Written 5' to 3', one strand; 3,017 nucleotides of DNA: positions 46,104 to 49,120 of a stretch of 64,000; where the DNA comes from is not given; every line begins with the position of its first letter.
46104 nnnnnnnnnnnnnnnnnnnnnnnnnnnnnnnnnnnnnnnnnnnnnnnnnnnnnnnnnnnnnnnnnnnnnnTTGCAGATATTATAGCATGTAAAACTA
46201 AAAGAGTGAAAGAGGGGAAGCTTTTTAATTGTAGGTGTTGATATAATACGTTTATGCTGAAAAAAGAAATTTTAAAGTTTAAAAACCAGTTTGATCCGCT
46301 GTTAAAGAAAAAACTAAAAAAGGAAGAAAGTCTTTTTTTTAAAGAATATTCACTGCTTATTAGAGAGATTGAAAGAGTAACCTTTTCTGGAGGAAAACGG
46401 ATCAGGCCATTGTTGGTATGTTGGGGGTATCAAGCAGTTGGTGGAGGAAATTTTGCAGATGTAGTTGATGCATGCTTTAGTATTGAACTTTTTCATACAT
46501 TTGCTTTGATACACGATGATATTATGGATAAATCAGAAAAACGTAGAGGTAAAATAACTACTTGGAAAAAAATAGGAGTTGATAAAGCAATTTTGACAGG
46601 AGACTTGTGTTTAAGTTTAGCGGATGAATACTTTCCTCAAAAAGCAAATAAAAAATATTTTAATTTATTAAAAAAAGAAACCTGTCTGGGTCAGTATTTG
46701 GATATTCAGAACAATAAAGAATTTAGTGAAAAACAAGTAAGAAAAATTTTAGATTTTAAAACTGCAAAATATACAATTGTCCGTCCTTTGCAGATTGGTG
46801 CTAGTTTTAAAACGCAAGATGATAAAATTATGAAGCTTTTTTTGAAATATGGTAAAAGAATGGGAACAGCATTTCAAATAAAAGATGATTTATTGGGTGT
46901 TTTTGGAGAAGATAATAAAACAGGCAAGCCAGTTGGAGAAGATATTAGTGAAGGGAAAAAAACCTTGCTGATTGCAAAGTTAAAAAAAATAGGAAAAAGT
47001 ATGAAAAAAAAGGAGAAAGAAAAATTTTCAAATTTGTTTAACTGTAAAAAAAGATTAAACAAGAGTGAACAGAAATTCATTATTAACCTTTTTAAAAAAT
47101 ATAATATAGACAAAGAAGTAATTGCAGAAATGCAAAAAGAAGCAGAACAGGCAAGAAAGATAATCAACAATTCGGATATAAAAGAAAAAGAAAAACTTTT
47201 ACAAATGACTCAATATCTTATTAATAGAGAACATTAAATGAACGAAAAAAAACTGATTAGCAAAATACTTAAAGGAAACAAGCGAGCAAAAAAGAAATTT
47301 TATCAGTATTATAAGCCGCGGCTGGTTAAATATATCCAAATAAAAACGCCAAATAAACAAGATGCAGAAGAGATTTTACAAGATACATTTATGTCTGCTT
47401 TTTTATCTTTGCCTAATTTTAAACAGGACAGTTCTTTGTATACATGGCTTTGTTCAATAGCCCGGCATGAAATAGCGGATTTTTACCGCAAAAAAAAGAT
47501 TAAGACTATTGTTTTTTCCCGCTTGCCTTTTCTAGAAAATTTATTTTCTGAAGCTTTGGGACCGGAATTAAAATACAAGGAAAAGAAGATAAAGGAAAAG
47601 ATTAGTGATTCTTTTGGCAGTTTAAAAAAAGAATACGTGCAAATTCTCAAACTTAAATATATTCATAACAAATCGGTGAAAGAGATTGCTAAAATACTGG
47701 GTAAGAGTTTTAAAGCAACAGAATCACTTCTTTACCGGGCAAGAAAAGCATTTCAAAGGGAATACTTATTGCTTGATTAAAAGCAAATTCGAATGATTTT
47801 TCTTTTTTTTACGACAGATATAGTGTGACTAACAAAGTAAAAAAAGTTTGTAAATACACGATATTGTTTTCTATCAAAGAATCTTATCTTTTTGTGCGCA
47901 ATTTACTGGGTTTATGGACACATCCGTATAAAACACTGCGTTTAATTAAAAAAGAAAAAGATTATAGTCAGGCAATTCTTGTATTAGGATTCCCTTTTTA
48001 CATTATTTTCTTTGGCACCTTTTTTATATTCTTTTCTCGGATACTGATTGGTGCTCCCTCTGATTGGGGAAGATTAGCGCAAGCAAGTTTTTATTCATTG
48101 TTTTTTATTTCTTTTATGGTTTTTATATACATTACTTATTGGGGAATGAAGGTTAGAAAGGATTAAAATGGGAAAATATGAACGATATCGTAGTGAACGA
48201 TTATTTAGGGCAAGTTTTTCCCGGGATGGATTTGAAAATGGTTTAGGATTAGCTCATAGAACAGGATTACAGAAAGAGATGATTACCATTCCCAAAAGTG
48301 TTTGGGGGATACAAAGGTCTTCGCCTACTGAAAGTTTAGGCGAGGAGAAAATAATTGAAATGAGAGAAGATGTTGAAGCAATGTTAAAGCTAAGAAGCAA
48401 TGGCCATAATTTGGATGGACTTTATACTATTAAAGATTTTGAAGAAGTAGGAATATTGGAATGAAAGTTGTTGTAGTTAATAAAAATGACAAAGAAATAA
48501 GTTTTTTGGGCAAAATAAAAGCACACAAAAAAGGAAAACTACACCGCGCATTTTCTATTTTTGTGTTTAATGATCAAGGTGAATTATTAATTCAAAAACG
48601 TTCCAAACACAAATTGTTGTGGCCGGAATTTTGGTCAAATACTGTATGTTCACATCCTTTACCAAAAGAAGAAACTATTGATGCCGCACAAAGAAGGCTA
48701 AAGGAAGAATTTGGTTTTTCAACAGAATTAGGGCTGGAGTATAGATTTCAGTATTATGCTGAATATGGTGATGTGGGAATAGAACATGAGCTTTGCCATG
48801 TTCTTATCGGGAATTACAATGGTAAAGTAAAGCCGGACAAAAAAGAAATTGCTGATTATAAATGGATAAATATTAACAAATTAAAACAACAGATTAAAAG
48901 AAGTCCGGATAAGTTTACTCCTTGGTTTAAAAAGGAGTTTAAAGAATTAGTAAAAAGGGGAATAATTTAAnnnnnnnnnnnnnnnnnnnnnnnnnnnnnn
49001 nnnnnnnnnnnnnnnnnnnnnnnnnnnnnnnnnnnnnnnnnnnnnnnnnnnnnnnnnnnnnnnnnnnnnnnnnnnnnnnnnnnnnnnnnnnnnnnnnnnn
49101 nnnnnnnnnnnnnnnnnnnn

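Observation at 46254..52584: Lower mevalonate pathway operon with embedded ECF sigma factor and prenyl-chain synthases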

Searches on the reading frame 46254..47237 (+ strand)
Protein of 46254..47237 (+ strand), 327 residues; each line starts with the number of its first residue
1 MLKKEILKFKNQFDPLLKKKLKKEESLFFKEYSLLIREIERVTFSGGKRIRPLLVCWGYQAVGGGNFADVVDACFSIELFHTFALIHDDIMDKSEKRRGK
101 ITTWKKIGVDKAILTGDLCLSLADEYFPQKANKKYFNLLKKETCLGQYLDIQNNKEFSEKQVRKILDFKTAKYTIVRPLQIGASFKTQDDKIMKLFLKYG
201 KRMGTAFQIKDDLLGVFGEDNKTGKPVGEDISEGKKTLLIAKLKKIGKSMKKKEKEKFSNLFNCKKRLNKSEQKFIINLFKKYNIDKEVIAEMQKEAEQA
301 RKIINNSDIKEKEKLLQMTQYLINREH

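Call 3: search_protein_families(library=pfam, proteins=[window:46254-47237:+], max_evalue=0.01)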
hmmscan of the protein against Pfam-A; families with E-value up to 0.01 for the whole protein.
window:46254-47237:+ (327 aa): 1 family
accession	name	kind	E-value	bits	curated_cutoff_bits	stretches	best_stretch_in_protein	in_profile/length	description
PF00348.22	polyprenyl_synt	-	2.1e-54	184.8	27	1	39-267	8-238/251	Polyprenyl synthetase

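Call 4: search_protein_families(library=ncbifam, proteins=[window:46254-47237:+], max_evalue=0.01)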
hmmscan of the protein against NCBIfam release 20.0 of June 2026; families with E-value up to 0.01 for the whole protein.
window:46254-47237:+ (327 aa): 16 families
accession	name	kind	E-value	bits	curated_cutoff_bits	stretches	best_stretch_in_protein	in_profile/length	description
NF041169.1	f2_encap_cargo4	exception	1.7e-59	201.8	450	1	40-327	43-334/334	family 2 encapsulin nanocompartment cargo protein polyprenyl transferase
NF040698.1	IdsA_Meth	equivalog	1.1e-48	166.2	468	1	38-327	33-328/328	short chain isoprenyl diphosphate synthase IdsA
NF042416.1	GFPPS_Mycobact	equivalog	6.3e-48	163.5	600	1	22-249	17-272/350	bifunctional (2E,6E)-farnesyl/geranyl diphosphate synthase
NF041003.1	GGPP_syn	equivalog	3e-39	135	500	1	42-326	35-325/326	geranylgeranyl diphosphate synthase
NF045485.1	FPPsyn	subfamily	7.9e-38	130.2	275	1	42-249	32-251/288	farnesyl diphosphate synthase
NF045549.1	GGPPsyn_IdsB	equivalog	4.1e-32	111.6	475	1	43-327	61-346/346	geranylgeranyl diphosphate synthase IdsB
TIGR02748.1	GerC3_HepT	equivalog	3.4e-30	105.3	456.55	1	44-326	40-318/319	heptaprenyl diphosphate synthase component II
NF045628.1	HxpDPsynlarge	equivalog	9.7e-30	103.6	500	1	41-325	29-309/311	hexaprenyl-diphosphate synthase large subunit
NF045685.1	GGPPSynCrtE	equivalog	2.9e-25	88.9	460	1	43-252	38-259/293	geranylgeranyl diphosphate synthase CrtE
NF040789.2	gerfarn_diphsyn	equivalog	4e-25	88.7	560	1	67-251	81-274/345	geranylfarnesyl diphosphate synthase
TIGR02749.1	prenyl_cyano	equivalog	6.6e-25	87.8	383.2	1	27-325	24-320/322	solanesyl diphosphate synthase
NF008140.0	PRK10888.1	equivalog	8.1e-25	87.8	412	1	44-247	41-247/323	octaprenyl diphosphate synthase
NF040627.1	GFPS_Meth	equivalog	2.3e-22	79.8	600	1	33-217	26-211/285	geranylfarnesyl diphosphate synthase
NF042417.1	NPPPS_Mycobact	equivalog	1.4e-21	76.9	600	1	38-252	47-265/335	nonaprenyl/(2E,6E)-farnesyl/geranylgeranyl diphosphat synthase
NF007877.0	PRK10581.1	equivalog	2.4e-21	76.2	321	1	33-239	30-251/299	(2E,6E)-farnesyl diphosphate synthase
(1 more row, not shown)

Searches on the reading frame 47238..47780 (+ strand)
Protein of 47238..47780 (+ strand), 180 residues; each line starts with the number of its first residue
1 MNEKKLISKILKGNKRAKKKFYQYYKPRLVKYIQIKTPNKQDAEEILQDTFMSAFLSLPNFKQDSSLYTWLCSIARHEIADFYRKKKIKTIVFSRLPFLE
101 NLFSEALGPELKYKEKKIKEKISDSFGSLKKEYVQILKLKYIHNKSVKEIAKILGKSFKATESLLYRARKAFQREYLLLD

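Call 3: search_protein_families(library=pfam, proteins=[window:47238-47780:+], max_evalue=0.01)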
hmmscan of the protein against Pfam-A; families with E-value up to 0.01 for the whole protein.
window:47238-47780:+ (180 aa): 4 families
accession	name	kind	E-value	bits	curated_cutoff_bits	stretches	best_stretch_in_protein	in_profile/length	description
PF04542.20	Sigma70_r2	-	3.8e-14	52.7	24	1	21-87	1-69/71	Sigma-70 region 2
PF08281.18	Sigma70_r4_2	-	3e-09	36.8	25.7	1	124-171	6-53/54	Sigma-70, region 4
PF07638.17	Sigma70_ECF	-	5.1e-05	23.7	21.1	0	125-175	132-182/185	ECF sigma factor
PF04545.22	Sigma70_r4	-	0.0068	16.3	24.1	0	134-169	10-45/50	Sigma-70, region 4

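Call 4: search_protein_families(library=ncbifam, proteins=[window:47238-47780:+], max_evalue=0.01)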
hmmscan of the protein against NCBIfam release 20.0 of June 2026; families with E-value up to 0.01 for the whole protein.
window:47238-47780:+ (180 aa): 85 families (the best 25 are shown)
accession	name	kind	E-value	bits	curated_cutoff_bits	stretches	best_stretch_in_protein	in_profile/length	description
TIGR02937.1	sigma70-ECF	superfamily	1.1e-24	86.9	42.9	1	17-174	2-163/165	sigma-70 family RNA polymerase sigma factor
TIGR02950.1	SigM_subfam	subfamily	1.9e-24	86.3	147.95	1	21-174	5-156/159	RNA polymerase sigma factor, SigM family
TIGR02952.1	Sig70_famx2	equivalog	4.5e-24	85.2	206.45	1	7-174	2-168/170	ECF subfamily RNA polymerase sigma factor, BldN family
NF007215.0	PRK09637.1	equivalog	5.9e-21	75.3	212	1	19-174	4-152/181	RNA polymerase sigma factor SigZ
TIGR02989.1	Sig-70_gvs1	subfamily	1.8e-20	73.5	124.55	1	20-173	5-155/158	RNA polymerase sigma-70 factor, Rhodopirellula/Verrucomicrobium family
TIGR02985.1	Sig70_bacteroi1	subfamily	1.9e-20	73.7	126.4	1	19-173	4-159/162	RNA polymerase sigma-70 factor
TIGR02959.1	SigZ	equivalog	4.2e-20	72.3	168.65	1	23-174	2-146/170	RNA polymerase sigma factor SigZ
NF008888.0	PRK11922.1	equivalog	4.7e-20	72.2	204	1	2-174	16-194/231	RNA polymerase sigma factor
NF009168.0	PRK12515.1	subfamily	6e-19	68.3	236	1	3-172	9-175/189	RNA polymerase sigma factor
NF007216.0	PRK09638.1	equivalog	1.1e-18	67.6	194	1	1-175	3-173/180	RNA polymerase sigma factor SigY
NF007226.0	PRK09644.1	equivalog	2.6e-18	66.6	199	1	20-173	5-154/166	RNA polymerase sigma factor SigM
NF009166.1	PRK12513.1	equivalog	2.9e-18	66.3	206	1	4-173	10-183/193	RNA polymerase sigma factor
NF007223.0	PRK09641.1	equivalog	2.1e-17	63.6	209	1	3-175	5-183/187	RNA polymerase sigma factor SigW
TIGR02939.1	RpoE_Sigma70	equivalog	1.2e-16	61.3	236.15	1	3-175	7-185/190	RNA polymerase sigma factor RpoE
TIGR02954.1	Sig70_famx3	hypoth_equivalog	2.7e-16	59.8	188.5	1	1-174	1-165/170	RNA polymerase sigma-70 factor, TIGR02954 family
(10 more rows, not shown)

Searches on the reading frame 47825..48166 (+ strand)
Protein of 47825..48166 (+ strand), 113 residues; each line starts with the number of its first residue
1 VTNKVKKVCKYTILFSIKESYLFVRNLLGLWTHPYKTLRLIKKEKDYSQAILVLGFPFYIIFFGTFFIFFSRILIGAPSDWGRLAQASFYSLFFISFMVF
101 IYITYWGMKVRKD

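Call 3: search_protein_families(library=pfam, proteins=[window:47825-48166:+], max_evalue=0.01)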
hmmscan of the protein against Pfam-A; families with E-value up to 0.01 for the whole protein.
window:47825-48166:+ (113 aa): 0 families

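Call 4: search_protein_families(library=ncbifam, proteins=[window:47825-48166:+], max_evalue=0.01)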
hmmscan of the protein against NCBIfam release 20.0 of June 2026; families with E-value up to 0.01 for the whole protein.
window:47825-48166:+ (113 aa): 0 families

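Call 42: search_protein_families(library=pfam, proteins=[window:47825-48163:+], max_evalue=5)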
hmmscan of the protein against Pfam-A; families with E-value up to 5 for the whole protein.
window:47825-48163:+ (113 aa): 0 families

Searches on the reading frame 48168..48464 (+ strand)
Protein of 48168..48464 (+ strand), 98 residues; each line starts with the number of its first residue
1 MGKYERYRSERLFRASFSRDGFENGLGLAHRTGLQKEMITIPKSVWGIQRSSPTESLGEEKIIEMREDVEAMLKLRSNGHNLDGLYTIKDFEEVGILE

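Call 3: search_protein_families(library=pfam, proteins=[window:48168-48464:+], max_evalue=0.01)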
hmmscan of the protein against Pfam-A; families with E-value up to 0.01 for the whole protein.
window:48168-48464:+ (98 aa): 0 families

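Call 4: search_protein_families(library=ncbifam, proteins=[window:48168-48464:+], max_evalue=0.01)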
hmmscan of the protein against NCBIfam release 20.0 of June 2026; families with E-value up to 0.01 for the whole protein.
window:48168-48464:+ (98 aa): 0 families

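Call 40: search_protein_representatives(protein=window:48168-48461:+)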
Query: 98 residues. Proteins with E-value up to 0.001 (for the whole library): 2; up to 1e-10: 1; up to 1e-30: 1. The best 2 are listed.
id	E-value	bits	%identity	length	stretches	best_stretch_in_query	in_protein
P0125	2.4e-49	181.6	87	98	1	1-98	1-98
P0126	2.4e-06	43.9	35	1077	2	67-92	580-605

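Call 41: find_encoding_contigs(protein=P0125, flank=10000, max_places=3)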
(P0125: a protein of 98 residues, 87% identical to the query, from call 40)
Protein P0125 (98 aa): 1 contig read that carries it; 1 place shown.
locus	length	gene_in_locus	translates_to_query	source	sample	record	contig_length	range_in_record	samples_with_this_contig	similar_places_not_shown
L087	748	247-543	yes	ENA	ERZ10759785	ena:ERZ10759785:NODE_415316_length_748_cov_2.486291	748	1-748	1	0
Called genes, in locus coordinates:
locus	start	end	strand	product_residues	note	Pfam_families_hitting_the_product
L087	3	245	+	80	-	?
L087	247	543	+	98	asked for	-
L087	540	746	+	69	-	?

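Call 42: search_protein_families(library=pfam, proteins=[window:48168-48461:+], max_evalue=5)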
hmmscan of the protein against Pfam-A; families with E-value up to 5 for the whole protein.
window:48168-48461:+ (98 aa): 0 families

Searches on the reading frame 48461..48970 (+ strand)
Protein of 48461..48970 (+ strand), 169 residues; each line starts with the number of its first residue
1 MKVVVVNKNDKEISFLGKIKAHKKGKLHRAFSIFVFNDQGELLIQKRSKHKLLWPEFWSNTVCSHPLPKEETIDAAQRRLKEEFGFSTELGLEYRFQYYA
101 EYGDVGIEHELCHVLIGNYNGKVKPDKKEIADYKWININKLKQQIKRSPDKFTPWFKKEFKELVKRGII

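Call 3: search_protein_families(library=pfam, proteins=[window:48461-48970:+], max_evalue=0.01)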
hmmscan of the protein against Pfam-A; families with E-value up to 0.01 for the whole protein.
window:48461-48970:+ (169 aa): 2 families
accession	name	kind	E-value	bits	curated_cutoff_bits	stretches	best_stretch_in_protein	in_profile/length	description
PF00293.34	NUDIX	-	1.6e-19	70.7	21.1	1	27-156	2-134/134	NUDIX domain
PF14815.12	NUDIX_4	-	0.00045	20.4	35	1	35-143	5-100/113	NUDIX domain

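Call 4: search_protein_families(library=ncbifam, proteins=[window:48461-48970:+], max_evalue=0.01)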
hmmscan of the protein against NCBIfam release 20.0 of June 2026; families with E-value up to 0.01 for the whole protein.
window:48461-48970:+ (169 aa): 6 families
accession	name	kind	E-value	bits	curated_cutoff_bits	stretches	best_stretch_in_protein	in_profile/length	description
NF002995.0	PRK03759.1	equivalog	9.8e-47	159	127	1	2-163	8-172/185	isopentenyl-diphosphate Delta-isomerase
TIGR02150.1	IPP_isom_1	equivalog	1.1e-40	139.1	105.8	1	3-157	1-156/159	isopentenyl-diphosphate delta-isomerase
NF041653.1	Nud_hyd_Meth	equivalog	8.5e-13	48.4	300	1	6-167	5-164/170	Nudix hydrolase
NF011922.0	PRK15393.1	equivalog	3e-09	36.8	152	1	3-154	13-156/182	NUDIX hydrolase YfcD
NF006961.0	PRK09438.1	equivalog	0.0017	17.8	103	0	32-88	12-63/151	dihydroneopterin triphosphate diphosphatase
NF006530.0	PRK08999.1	equivalog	0.0033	16.5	245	1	35-143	13-114/315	Nudix family hydrolase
